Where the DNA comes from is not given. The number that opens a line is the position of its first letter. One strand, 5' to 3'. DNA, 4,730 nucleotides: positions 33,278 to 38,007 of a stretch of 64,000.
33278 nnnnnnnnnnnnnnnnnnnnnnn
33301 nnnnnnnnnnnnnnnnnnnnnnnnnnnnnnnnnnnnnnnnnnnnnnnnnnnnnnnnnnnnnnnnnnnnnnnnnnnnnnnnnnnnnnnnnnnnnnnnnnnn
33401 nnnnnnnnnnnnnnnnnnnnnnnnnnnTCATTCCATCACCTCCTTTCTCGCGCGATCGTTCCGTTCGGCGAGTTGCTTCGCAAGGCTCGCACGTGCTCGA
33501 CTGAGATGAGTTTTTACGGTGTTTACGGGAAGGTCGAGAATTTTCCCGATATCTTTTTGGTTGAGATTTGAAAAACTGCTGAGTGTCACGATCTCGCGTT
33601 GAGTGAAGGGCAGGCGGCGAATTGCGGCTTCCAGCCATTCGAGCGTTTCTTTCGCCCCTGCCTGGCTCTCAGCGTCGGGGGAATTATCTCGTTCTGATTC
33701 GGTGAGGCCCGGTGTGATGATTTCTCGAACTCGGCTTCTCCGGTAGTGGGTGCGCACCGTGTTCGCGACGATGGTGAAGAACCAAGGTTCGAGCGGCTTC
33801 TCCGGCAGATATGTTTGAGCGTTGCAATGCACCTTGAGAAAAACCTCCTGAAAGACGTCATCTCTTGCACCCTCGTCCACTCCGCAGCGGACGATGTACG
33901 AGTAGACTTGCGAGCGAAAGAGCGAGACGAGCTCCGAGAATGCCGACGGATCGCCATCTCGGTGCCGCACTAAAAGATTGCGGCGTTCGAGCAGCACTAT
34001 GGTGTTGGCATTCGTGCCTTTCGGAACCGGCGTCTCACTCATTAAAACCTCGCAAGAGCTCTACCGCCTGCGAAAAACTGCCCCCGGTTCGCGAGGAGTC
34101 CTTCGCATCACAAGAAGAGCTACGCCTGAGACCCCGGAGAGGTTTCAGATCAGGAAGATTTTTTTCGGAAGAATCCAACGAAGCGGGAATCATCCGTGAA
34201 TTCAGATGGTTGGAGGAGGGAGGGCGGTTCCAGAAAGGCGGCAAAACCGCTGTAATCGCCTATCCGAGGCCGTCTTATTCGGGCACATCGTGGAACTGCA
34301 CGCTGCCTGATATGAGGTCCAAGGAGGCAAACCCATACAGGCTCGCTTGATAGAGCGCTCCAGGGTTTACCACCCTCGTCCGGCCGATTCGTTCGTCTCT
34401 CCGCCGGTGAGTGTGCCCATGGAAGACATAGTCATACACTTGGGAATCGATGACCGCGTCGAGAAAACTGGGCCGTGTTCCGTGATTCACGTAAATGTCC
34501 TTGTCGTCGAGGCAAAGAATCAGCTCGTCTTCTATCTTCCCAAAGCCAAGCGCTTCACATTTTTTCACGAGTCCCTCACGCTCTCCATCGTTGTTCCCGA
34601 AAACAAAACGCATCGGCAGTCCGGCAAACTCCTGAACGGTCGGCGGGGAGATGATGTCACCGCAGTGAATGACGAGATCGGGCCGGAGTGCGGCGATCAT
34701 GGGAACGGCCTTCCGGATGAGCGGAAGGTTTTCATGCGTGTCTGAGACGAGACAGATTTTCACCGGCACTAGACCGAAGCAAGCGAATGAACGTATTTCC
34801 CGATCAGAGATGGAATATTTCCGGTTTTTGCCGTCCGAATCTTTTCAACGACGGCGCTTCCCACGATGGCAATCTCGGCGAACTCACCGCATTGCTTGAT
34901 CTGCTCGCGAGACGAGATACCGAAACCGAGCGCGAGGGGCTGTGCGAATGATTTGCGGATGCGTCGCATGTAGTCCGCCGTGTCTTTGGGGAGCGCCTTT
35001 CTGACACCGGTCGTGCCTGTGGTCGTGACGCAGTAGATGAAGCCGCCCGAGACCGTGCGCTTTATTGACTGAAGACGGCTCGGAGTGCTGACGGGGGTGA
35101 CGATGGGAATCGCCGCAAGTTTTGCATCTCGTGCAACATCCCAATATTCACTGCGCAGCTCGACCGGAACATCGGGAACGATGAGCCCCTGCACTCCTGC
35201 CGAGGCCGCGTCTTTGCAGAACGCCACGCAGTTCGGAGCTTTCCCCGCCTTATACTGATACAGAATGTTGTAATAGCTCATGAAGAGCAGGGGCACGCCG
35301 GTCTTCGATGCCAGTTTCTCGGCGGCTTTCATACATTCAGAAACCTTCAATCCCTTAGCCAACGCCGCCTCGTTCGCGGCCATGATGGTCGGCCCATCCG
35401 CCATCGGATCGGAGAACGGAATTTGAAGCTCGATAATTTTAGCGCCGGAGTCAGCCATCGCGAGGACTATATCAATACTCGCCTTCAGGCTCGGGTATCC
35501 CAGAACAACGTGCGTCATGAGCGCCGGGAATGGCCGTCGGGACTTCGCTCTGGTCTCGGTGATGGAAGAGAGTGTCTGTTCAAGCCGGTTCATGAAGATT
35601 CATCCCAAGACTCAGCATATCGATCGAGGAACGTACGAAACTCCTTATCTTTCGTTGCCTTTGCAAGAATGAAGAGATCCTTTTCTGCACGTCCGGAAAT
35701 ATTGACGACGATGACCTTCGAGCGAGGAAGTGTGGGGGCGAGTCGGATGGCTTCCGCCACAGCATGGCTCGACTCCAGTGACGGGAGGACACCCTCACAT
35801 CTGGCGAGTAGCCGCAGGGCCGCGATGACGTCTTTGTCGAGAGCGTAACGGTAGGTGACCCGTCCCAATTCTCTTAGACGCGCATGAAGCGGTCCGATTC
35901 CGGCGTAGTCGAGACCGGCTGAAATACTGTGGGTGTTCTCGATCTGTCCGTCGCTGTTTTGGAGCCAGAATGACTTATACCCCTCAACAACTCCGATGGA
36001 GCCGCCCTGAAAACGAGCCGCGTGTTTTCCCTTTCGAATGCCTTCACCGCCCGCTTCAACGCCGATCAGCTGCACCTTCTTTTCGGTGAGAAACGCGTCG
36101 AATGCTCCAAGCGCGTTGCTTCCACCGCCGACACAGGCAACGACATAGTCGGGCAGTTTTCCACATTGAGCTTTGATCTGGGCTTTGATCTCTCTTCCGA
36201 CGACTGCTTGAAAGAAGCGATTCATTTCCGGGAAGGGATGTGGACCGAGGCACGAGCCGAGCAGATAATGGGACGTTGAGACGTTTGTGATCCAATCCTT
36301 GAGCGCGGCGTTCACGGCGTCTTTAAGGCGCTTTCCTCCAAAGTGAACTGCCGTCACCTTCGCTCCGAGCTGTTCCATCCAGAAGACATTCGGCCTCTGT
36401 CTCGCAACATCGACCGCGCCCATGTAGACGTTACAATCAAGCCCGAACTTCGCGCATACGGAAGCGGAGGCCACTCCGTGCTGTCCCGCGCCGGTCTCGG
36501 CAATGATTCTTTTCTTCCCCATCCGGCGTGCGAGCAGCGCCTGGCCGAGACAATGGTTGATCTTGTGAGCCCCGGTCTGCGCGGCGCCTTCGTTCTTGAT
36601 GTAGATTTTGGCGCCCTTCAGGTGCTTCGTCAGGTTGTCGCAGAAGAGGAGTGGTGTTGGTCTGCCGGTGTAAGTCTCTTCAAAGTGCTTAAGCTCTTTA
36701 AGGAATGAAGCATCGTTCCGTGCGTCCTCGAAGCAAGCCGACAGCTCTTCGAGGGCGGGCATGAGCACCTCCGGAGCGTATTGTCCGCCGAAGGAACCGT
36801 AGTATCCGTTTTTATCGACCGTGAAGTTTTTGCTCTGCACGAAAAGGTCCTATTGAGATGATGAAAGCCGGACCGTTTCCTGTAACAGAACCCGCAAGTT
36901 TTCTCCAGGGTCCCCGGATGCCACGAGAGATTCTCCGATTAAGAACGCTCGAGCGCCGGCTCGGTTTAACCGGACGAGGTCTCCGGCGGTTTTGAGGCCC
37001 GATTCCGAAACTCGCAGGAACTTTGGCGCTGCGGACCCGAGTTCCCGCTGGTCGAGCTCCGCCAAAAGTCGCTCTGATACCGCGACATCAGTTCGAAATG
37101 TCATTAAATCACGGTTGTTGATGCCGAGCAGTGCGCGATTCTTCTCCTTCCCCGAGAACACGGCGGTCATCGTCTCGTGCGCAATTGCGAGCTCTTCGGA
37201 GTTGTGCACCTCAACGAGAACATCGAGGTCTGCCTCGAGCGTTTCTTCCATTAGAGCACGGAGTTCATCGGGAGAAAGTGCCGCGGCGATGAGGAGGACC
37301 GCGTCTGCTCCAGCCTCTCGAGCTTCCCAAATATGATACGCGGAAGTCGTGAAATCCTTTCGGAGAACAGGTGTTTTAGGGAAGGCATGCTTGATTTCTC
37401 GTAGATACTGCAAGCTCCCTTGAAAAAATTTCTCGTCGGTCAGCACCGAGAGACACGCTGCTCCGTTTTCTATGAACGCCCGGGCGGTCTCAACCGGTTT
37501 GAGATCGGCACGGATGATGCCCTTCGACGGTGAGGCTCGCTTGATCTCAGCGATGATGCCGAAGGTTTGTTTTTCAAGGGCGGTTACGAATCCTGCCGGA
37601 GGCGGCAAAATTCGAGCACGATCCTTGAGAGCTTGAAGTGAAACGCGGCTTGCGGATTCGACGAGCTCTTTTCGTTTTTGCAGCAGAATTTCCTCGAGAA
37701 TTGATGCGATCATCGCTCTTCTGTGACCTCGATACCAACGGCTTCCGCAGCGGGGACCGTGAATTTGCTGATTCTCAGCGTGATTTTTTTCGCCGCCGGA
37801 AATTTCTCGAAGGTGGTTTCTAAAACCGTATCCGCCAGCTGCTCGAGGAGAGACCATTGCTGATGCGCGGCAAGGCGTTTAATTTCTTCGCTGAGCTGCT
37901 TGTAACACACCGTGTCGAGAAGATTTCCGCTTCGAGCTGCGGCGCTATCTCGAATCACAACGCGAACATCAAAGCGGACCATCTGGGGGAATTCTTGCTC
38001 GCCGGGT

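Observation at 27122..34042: ECF sigma, 1066-aa multi-domain anti-sigma and 1025-aa envelope protein: an unusually large surface-signalling module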

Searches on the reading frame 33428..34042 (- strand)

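Call 6: search_protein_families(library=pfam, proteins=[window:33428-34042:-], max_evalue=0.1)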
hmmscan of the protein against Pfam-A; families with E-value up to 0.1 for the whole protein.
window:33428-34042:- (204 aa): 5 families
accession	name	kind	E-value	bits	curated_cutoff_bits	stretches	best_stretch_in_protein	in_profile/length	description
PF08281.18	Sigma70_r4_2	-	8.6e-16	57.8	25.7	1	135-187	2-54/54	Sigma-70, region 4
PF04542.20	Sigma70_r2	-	1.1e-09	38.4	24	1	38-104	1-69/71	Sigma-70 region 2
PF04545.22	Sigma70_r4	-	4.1e-09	36.3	24.1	1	140-187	1-48/50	Sigma-70, region 4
PF07638.17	Sigma70_ECF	-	0.0022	18.4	21.1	1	126-191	115-183/185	ECF sigma factor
PF00196.25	GerE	-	0.012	15.6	23.5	1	146-183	3-41/57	Bacterial regulatory proteins, luxR family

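Call 7: search_protein_families(library=ncbifam, proteins=[window:33428-34042:-], max_evalue=0.1)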
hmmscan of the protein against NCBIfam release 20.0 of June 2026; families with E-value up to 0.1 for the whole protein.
window:33428-34042:- (204 aa): 98 families (the best 25 are shown)
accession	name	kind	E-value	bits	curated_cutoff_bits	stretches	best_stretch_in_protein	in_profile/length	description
NF009166.1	PRK12513.1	equivalog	4e-32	111.5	206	1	22-196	11-191/193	RNA polymerase sigma factor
TIGR02937.1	sigma70-ECF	superfamily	8.3e-27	93.8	42.9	1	34-191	2-165/165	sigma-70 family RNA polymerase sigma factor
NF007225.0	PRK09643.1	equivalog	1.4e-25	90.2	190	1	21-200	15-191/204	RNA polymerase sigma factor SigM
NF058625.1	sigma_PG0214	equivalog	1.7e-25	89.7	130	1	33-197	4-167/170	GFO_1088 family ECF-type sigma factor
NF007223.0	PRK09641.1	equivalog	1.6e-24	86.8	209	1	25-193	10-186/187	RNA polymerase sigma factor SigW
TIGR02985.1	Sig70_bacteroi1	subfamily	9.4e-24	84.4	126.4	1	34-191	2-162/162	RNA polymerase sigma-70 factor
TIGR02948.1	SigW_bacill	equivalog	2.1e-22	80.1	243.1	1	26-192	11-185/187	RNA polymerase sigma factor SigW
TIGR02950.1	SigM_subfam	subfamily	4.4e-22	78.6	147.95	1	36-190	3-157/159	RNA polymerase sigma factor, SigM family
NF009195.0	PRK12543.1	subfamily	6.1e-22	78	197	1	21-193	8-180/192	RNA polymerase sigma factor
NF004113.0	PRK05602.1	equivalog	9.4e-22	77.6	208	1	22-199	34-209/211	RNA polymerase sigma factor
TIGR02952.1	Sig70_famx2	equivalog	9.4e-21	74.4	206.45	1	24-191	2-170/170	ECF subfamily RNA polymerase sigma factor, BldN family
NF007215.0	PRK09637.1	equivalog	1.2e-20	74.3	212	1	38-192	6-155/181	RNA polymerase sigma factor SigZ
NF009168.0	PRK12515.1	subfamily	2.3e-20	72.9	236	1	22-193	11-181/189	RNA polymerase sigma factor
TIGR02983.1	SigE-fam_strep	subfamily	3.2e-20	72.6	141.55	1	34-194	7-161/162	SigE family RNA polymerase sigma factor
NF009171.0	PRK12518.1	equivalog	3.4e-20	72.7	208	1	19-193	13-186/191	RNA polymerase sigma factor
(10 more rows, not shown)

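Call 87: search_protein_families(library=padloc, proteins=[window:33428-34042:-], max_evalue=0.01)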
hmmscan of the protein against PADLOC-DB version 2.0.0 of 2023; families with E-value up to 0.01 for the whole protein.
window:33428-34042:- (204 aa): 0 families

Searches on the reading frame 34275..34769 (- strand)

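Call 12: search_protein_families(library=pfam, proteins=[window:34275-34769:-], max_evalue=0.001)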
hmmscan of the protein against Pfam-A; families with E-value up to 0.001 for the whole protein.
window:34275-34769:- (164 aa): 3 families
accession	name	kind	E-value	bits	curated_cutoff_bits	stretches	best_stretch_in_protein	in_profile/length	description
PF12850.12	Metallophos_2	-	3.9e-29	102.1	27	1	4-142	2-138/154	Calcineurin-like phosphoesterase superfamily domain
PF00149.33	Metallophos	-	9e-10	39.7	21.5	1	4-122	2-190/191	Calcineurin-like phosphoesterase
PF14582.11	Metallophos_3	-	2.8e-07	30.6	28.2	0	105-158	204-255/259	Metallophosphoesterase, calcineurin superfamily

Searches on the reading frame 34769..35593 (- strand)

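Call 12: search_protein_families(library=pfam, proteins=[window:34769-35593:-], max_evalue=0.001)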
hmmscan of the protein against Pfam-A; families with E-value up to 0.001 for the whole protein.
window:34769-35593:- (274 aa): 1 family
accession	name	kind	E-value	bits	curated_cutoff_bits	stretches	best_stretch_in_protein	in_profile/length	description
PF00290.26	Trp_syntA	-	3.7e-66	223.2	27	1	23-259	10-240/259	Tryptophan synthase alpha chain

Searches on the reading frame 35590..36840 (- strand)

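Call 12: search_protein_families(library=pfam, proteins=[window:35590-36840:-], max_evalue=0.001)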
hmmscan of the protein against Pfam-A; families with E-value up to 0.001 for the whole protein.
window:35590-36840:- (416 aa): 1 family
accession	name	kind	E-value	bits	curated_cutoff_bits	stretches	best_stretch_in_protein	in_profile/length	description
PF00291.31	PALP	-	4.3e-38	131.8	35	1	58-383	4-295/295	Pyridoxal-phosphate dependent enzyme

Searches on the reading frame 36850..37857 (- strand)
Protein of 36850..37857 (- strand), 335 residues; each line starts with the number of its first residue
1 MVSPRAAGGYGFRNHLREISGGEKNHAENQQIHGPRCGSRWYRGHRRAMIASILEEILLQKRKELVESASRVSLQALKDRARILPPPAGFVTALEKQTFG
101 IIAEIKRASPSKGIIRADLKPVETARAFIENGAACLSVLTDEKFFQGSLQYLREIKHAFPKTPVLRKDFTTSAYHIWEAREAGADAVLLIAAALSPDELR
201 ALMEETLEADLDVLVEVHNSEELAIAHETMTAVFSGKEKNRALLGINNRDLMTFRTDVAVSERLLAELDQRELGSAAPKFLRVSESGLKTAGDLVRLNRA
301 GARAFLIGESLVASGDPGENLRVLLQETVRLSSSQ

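Call 12: search_protein_families(library=pfam, proteins=[window:36850-37857:-], max_evalue=0.001)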
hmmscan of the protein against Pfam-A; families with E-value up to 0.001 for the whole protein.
window:36850-37857:- (335 aa): 1 family
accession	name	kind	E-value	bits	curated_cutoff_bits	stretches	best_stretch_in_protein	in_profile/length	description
PF00218.27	IGPS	-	9.4e-70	235.1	27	1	54-322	1-252/254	Indole-3-glycerol phosphate synthase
